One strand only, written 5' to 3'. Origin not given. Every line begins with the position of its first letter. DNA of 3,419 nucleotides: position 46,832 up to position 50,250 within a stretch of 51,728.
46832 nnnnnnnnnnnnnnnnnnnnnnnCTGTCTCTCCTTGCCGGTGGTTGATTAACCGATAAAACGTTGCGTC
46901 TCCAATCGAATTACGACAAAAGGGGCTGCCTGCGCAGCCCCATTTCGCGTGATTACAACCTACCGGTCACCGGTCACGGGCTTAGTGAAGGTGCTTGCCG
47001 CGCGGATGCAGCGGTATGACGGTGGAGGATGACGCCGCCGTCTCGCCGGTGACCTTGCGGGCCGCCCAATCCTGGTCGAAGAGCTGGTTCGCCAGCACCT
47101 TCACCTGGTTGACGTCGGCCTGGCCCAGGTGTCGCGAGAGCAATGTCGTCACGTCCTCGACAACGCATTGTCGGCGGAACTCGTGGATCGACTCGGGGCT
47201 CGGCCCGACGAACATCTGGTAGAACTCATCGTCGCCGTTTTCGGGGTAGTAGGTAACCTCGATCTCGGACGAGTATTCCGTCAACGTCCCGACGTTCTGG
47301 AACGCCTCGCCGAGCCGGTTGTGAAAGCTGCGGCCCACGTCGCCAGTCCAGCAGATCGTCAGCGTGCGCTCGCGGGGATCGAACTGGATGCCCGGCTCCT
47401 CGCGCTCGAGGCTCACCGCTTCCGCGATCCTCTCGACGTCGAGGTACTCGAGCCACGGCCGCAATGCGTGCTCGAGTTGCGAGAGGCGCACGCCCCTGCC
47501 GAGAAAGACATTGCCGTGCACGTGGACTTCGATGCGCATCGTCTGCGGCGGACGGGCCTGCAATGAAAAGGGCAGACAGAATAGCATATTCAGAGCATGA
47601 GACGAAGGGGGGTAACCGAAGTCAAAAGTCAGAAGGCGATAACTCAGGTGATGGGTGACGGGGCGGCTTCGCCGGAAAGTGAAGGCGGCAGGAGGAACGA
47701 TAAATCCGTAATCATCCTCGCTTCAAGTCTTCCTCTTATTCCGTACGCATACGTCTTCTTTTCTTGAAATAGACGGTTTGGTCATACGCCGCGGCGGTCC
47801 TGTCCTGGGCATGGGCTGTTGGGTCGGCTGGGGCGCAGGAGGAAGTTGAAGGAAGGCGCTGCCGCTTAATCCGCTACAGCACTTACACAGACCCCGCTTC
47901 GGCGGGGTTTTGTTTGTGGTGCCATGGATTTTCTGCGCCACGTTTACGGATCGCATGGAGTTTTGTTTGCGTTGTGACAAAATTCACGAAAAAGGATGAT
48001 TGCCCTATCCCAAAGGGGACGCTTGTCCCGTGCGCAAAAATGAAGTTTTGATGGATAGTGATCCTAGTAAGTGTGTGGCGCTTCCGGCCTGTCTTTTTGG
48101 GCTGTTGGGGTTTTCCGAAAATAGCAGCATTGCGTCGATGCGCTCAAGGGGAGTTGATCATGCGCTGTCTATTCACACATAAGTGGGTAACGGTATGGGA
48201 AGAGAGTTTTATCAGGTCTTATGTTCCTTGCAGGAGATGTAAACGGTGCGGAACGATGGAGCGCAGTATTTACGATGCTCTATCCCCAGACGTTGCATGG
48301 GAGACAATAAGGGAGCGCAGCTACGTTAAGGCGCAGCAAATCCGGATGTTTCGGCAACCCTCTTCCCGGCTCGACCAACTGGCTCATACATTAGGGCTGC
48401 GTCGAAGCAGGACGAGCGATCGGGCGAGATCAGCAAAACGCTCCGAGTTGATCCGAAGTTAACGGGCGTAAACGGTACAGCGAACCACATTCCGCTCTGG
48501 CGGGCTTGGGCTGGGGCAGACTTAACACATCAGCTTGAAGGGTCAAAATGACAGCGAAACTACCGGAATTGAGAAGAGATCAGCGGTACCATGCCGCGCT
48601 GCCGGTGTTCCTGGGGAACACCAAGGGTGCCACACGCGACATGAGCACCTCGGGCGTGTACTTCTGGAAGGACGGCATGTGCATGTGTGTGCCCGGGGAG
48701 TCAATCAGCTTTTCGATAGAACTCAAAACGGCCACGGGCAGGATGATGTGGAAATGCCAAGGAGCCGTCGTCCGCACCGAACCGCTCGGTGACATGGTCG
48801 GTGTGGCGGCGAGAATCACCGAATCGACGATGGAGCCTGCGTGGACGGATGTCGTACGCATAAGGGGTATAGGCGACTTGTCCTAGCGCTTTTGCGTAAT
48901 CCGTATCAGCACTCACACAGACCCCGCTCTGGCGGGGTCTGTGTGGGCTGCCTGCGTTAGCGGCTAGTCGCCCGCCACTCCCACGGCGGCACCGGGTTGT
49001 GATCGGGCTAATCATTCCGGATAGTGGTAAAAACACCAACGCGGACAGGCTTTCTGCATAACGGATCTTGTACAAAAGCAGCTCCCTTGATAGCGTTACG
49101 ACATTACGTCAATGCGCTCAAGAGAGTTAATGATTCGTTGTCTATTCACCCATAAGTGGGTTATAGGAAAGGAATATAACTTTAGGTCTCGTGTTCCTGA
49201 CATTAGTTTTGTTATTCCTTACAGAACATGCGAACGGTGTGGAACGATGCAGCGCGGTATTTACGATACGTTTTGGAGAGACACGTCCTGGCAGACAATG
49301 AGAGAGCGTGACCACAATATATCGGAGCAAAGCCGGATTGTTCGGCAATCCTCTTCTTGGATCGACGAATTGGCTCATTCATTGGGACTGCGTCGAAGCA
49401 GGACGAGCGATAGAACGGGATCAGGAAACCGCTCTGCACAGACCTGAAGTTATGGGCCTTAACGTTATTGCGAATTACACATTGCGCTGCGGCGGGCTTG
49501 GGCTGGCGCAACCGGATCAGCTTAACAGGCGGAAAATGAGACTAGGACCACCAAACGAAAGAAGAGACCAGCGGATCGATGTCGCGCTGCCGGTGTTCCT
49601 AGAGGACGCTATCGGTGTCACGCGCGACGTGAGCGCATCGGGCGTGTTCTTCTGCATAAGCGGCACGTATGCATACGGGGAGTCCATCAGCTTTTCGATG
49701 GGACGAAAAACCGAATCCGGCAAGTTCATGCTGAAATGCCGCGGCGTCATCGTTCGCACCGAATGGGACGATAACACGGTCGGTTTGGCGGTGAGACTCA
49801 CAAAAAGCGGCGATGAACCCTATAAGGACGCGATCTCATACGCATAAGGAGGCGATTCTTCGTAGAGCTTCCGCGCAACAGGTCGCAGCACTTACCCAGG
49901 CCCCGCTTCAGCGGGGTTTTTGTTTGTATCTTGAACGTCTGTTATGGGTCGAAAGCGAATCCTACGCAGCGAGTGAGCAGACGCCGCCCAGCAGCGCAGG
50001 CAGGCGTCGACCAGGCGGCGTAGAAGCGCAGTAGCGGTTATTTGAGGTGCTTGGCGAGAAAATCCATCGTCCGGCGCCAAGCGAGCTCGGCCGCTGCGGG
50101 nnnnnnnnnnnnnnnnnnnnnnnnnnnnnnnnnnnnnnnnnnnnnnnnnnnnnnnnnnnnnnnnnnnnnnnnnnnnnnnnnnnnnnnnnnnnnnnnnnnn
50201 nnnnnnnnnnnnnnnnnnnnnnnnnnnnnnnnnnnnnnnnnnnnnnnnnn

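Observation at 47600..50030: AT-rich islet with a tandemly duplicated two-gene module: small Cys/His zinc-ribbon-like protein plus stand-alone PilZ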

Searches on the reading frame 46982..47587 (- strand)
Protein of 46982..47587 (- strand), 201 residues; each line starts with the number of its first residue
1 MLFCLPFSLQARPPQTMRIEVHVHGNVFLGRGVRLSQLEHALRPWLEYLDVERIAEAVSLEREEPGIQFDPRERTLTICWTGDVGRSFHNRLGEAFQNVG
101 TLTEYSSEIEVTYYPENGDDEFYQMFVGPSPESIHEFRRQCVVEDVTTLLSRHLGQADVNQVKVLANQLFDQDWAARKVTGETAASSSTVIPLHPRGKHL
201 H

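Call 6: search_protein_families(library=ncbifam, proteins=[window:46982-47587:-], max_evalue=1)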
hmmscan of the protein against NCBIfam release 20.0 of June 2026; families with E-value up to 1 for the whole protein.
window:46982-47587:- (201 aa): 1 family
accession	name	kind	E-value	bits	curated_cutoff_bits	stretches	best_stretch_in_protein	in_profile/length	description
TIGR00627.1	tfb4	subfamily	0.23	10.7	355.05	1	141-171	30-60/284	transcription factor tfb4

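Call 7: search_protein_families(library=pfam, proteins=[window:46982-47587:-], max_evalue=1)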
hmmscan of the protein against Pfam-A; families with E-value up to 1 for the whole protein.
window:46982-47587:- (201 aa): 2 families
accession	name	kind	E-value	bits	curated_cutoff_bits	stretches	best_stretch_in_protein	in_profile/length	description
PF20621.3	DUF6806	-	1.1e-45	155.7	27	1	19-170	1-158/159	Family of unknown function (DUF6806)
PF22839.2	DUF7015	-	0.19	12.4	35.2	1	67-89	70-93/100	Domain of unknown function (DUF7015)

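Call 78: search_protein_families(library=padloc, proteins=[window:46982-47587:-], max_evalue=0.1)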
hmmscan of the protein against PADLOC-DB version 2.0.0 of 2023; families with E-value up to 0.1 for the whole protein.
window:46982-47587:- (201 aa): 0 families

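Call 90: find_homologous_proteins(query=window:46982-47587:-, max_evalue=1e-20)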
Query window:46982-47587:- (201 aa): 502 proteins with E <= 1e-20 among 654 candidates; the best 120 are listed.
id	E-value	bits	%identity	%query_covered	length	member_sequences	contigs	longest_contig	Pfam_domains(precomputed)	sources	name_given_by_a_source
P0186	2.2e-119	414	98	92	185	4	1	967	PF20621.4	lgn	-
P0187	1.1e-118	412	97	92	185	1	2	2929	PF20621.4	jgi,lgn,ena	-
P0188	2.9e-109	381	89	92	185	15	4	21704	PF20621.4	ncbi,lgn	-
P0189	7.1e-109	380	90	92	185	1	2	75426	PF20621.4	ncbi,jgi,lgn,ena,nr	ncbi:MAG: hypothetical protein OEP48_07180 [Betaproteobacteria bacterium]|nr:hypothetical protein [B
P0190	3.4e-108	378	88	92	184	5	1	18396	PF20621.4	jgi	jgi:hypothetical protein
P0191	8.3e-108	377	89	92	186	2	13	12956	PF20621.4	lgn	-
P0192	9.6e-107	373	88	92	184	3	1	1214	PF20621.4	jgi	jgi:phenylpyruvate tautomerase PptA (4-oxalocrotonate tautomerase family)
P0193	4.7e-106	371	86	92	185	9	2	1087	PF20621.4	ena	-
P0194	3.1e-105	368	86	92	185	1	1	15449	PF20621.4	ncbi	-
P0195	8.7e-105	367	85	92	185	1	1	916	PF20621.4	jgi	-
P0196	4.3e-104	364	86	92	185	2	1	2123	PF20621.4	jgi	-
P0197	1.1e-103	363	84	92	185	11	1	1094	PF20621.4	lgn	-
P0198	1.9e-103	362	85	92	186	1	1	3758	PF20621.4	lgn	-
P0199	5.8e-103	361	84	92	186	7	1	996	PF20621.4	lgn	-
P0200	8.7e-103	360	85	92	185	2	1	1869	PF20621.4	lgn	-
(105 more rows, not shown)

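Call 91: find_encoding_contigs(protein=P0189, flank=8000, max_places=2)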
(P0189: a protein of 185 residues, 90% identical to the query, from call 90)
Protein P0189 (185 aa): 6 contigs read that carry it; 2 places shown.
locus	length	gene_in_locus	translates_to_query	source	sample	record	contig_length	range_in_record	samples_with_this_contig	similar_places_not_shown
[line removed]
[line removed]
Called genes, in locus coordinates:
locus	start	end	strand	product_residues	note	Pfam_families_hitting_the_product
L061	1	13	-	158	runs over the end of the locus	PF13673:Acetyltransf_10 (weak), PF00583:Acetyltransf_1, PF13508:Acetyltransf_7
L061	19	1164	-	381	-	PF02771:Acyl-CoA_dh_N, PF02770:Acyl-CoA_dh_M, PF00441:Acyl-CoA_dh_1, PF22924:ACOX_C_alpha1 (faint), PF08028:Acyl-CoA_dh_2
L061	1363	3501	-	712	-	PF02629:CoA_binding, PF13380:CoA_binding_2, PF13607:Succ_CoA_lig, PF19045:Ligase_CoA_2, PF13549:ATP-grasp_5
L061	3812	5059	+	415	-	PF05977:MFS_3, PF07690:MFS_1, PF13347:MFS_2, PF12832:MFS_1_like, PF00083:Sugar_tr (weak), PF07690:MFS_1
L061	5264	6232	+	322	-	PF03401:TctC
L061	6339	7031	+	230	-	PF01738:DLH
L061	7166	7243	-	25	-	-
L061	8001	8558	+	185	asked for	PF20621:DUF6806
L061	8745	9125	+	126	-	PF02627:CMD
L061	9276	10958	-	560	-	PF02776:TPP_enzyme_N, PF00205:TPP_enzyme_M, PF02775:TPP_enzyme_C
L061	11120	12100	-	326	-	PF00389:2-Hacid_dh, PF02826:2-Hacid_dh_C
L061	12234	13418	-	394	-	PF12832:MFS_1_like (faint), PF07690:MFS_1, PF13347:MFS_2 (weak), PF07690:MFS_1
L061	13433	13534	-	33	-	-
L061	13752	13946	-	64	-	-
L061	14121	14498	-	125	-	-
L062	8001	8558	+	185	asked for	PF20621:DUF6806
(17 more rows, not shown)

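Call 92: find_encoding_contigs(protein=P0188, flank=8000, max_places=2)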
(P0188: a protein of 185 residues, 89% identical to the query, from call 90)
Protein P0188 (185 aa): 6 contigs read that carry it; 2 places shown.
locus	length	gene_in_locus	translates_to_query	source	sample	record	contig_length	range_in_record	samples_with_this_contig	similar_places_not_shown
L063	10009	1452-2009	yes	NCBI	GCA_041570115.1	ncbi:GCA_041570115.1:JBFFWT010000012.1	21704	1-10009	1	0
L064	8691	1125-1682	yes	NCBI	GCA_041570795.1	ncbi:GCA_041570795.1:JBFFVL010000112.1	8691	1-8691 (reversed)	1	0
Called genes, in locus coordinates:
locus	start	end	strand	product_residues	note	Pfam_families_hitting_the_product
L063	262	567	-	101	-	-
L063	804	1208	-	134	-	PF07366:SnoaL, PF12680:SnoaL_2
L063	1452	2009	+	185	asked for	PF20621:DUF6806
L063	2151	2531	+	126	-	PF02627:CMD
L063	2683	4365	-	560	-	PF02776:TPP_enzyme_N, PF00205:TPP_enzyme_M, PF02775:TPP_enzyme_C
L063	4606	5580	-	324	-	PF00389:2-Hacid_dh, PF02826:2-Hacid_dh_C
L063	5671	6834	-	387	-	PF07690:MFS_1, PF12832:MFS_1_like (weak)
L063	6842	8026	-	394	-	PF07690:MFS_1, PF12832:MFS_1_like (faint), PF13347:MFS_2 (weak)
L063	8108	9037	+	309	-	PF13622:4HBT_3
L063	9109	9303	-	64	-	-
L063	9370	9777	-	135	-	-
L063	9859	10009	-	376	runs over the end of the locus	PF14238:DUF4340 (faint)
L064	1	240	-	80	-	?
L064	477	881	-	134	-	PF07366:SnoaL, PF12680:SnoaL_2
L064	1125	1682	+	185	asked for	PF20621:DUF6806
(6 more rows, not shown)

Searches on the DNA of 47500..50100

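Call 15: search_rna_families(source=window, start=47500, end=50100, threshold=evalue, max_evalue=1, show_alignments=2)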
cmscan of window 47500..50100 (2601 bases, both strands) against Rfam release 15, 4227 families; matches with E-value up to 1: 4.
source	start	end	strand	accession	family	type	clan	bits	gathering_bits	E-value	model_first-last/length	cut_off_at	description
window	48830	48941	+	RF00195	RsmY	Gene; sRNA;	CL00106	21.3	57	0.022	1-121/121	no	RsmY RNA family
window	48917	48942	+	RF01400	istR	Gene; antitoxin;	-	19.7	45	0.6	104-129/130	no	istR Hfq binding RNA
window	47889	47910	+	RF00195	RsmY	Gene; sRNA;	CL00106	18.4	57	0.14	99-120/121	no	RsmY RNA family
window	49898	49919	+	RF00195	RsmY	Gene; sRNA;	CL00106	17.3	57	0.28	99-120/121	no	RsmY RNA family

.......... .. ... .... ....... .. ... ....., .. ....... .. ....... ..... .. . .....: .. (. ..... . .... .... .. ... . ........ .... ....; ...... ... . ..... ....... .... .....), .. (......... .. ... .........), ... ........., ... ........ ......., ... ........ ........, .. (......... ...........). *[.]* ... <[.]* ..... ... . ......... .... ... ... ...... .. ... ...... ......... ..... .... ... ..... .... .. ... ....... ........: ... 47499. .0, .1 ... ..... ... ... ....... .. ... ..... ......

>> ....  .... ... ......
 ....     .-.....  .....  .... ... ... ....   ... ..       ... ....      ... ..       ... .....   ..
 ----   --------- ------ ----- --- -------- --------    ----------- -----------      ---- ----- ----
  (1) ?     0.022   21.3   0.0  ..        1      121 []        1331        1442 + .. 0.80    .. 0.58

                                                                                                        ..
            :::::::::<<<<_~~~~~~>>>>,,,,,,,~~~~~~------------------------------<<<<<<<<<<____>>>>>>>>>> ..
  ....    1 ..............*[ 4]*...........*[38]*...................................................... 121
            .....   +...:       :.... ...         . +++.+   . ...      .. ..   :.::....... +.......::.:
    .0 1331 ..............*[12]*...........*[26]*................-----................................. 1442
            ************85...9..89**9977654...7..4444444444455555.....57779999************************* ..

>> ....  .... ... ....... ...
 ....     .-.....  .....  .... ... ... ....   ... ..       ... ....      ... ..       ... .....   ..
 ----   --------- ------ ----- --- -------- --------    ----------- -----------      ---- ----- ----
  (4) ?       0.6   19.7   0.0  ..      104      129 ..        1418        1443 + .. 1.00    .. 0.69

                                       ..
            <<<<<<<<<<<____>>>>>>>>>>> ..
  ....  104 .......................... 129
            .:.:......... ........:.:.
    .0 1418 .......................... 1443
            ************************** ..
